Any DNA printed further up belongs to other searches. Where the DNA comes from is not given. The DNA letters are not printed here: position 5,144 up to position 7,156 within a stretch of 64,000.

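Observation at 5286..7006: ABC-F ATPase downstream of the TOMM genes: candidate ribosome-protection self-immunity, implying a ribosome-targeting product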

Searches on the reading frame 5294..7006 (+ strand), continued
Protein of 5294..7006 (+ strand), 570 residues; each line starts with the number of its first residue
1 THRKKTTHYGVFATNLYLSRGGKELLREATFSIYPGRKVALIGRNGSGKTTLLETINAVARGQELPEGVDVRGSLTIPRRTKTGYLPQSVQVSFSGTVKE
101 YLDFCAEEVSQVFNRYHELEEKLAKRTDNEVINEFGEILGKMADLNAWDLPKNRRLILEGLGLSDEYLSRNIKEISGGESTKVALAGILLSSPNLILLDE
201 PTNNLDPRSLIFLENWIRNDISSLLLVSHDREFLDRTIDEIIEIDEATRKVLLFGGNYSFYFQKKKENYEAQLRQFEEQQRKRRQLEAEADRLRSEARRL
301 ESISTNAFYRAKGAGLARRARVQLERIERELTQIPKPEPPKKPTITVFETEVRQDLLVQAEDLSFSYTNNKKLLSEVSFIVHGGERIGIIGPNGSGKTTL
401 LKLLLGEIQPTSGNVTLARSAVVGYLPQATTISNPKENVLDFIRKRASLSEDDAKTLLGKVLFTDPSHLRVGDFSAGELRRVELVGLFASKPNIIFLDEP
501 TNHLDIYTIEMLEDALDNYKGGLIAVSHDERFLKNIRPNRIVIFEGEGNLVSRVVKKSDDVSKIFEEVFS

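Call 65: find_encoding_contigs(protein=P0028, flank=6000, max_places=2)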
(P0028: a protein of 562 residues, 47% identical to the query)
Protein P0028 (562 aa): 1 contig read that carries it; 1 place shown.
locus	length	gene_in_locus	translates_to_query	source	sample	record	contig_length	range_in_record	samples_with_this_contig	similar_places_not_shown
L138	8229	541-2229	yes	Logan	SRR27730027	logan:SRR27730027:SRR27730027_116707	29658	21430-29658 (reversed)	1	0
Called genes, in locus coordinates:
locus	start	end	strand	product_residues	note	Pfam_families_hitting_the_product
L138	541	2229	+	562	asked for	PF00005:ABC_tran, PF02463:SMC_N (faint), PF13175:AAA_15 (faint), PF13555:AAA_29 (faint), PF05729:NACHT (faint), PF13304:AAA_21 (faint), PF13401:AAA_22 (faint), PF00005:ABC_tran, +2 more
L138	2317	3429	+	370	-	PF00575:S1 (weak), PF23459:S1_RRP5 (faint), PF00575:S1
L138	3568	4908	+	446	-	PF18073:Zn_ribbon_LapB, PF13481:AAA_25, PF01637:ATPase_2 (weak), PF03796:DnaB_C, PF06745:ATPase, PF23442:DUF7125 (faint), PF13401:AAA_22 (weak)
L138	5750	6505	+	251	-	-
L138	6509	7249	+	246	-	PF04203:Sortase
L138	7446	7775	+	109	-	PF00076:RRM_1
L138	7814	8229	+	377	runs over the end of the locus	-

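Call 72: find_homologous_proteins(query=L136:1652-4447:+, max_evalue=1e-100)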
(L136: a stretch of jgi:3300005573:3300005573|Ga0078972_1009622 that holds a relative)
Query L136:1652-4447:+ (932 aa): 8000 proteins with E <= 1e-100 among 8000 candidates; the best 120 are listed.
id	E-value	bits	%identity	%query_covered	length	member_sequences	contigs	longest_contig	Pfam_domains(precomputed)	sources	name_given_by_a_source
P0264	0.0e+0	2104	96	100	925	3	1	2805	PF09334.18,PF08264.20,PF00133.29,PF19302.5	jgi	jgi:isoleucyl-tRNA synthetase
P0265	0.0e+0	1986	90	100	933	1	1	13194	PF09334.18,PF08264.20,PF00133.29,PF19302.5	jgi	-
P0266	0.0e+0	1984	90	100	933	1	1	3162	PF09334.18,PF08264.20,PF00133.29,PF19302.5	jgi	-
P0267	0.0e+0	1977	90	100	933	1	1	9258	PF09334.18,PF08264.20,PF00133.29,PF19302.5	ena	-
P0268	0.0e+0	1946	88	100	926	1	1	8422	PF09334.18,PF08264.20,PF00133.29,PF19302.5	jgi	jgi:isoleucyl-tRNA synthetase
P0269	0.0e+0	1923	86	100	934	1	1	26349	PF09334.18,PF08264.20,PF00133.29,PF19302.5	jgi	-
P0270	0.0e+0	1905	85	100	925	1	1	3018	PF09334.18,PF08264.20,PF00133.29,PF19302.5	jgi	-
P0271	0.0e+0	1633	73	100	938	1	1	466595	PF09334.18,PF08264.20,PF00133.29,PF19302.5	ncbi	ncbi:MAG: isoleucine--tRNA ligase [Microgenomates group bacterium]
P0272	0.0e+0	1626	72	100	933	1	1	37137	PF09334.18,PF08264.20,PF00133.29,PF19302.5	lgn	-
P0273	0.0e+0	1559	70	100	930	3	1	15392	PF09334.18,PF08264.20,PF00133.29,PF19302.5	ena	-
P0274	0.0e+0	1377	63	99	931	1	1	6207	PF09334.18,PF08264.20,PF00133.29,PF19302.5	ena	-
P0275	0.0e+0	1376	62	98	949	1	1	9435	PF09334.18,PF08264.20,PF00133.29,PF19302.5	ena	-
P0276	0.0e+0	1365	62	99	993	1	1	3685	PF09334.18,PF08264.20,PF00133.29,PF19302.5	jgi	jgi:isoleucyl-tRNA synthetase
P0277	0.0e+0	1354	61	99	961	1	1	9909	PF09334.18,PF08264.20,PF00133.29,PF19302.5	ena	-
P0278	0.0e+0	1339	62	99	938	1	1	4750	PF09334.18,PF08264.20,PF00133.29,PF19302.5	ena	-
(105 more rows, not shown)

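Call 80: search_protein_families(library=ncbifam, proteins=[L002:12913-13716:+], max_evalue=1e-10)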
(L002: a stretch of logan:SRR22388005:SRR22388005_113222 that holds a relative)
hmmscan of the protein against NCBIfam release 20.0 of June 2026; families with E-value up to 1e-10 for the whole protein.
L002:12913-13716:+ (268 aa): 8 families
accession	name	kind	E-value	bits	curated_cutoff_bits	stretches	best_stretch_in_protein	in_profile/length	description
TIGR00755.1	ksgA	equivalog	2.9e-41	141.5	171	1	2-216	6-218/256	16S rRNA (adenine(1518)-N(6)/adenine(1519)-N(6))-dimethyltransferase RsmA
NF000499.2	Erm23S_rRNA_broad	equivalog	9.6e-31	107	212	1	3-201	1-194/244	23S ribosomal RNA methyltransferase Erm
NF000337.1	erm_SHROVE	exception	2.6e-21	76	320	1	2-198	5-193/248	ErmE/ErmH/ErmO/ErmR family 23S rRNA (adenine(2058)-N(6))-methyltransferase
NF011486.0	PRK14896.1-1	equivalog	1.2e-16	60.6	450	1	4-215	27-234/284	16S ribosomal RNA methyltransferase A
NF042988.1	Erm46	exception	1.2e-12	47.7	503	1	2-132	10-132/255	23S rRNA (adenine(2058)-N(6))-methyltransferase Erm(46)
NF000047.1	ErmV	exception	4.3e-12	45.9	500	1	3-182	11-185/259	23S rRNA (adenine(2058)-N(6))-methyltransferase Erm(V)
NF042938.1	Erm55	exception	4.3e-11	42.4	525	1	2-172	10-169/270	23S rRNA (adenine(2058)-N(6))-methyltransferase Erm(55)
NF000024.1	ErmS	exception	9.5e-11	41.5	675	0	4-181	64-236/319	23S rRNA (adenine(2058)-N(6))-methyltransferase Erm(S)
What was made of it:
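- Tried and rejected: RrnaAD gene near the L002 cassette: it scores higher on the KsgA model than on the Erm model, below both cut-offs, and is probably housekeeping (call 80).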
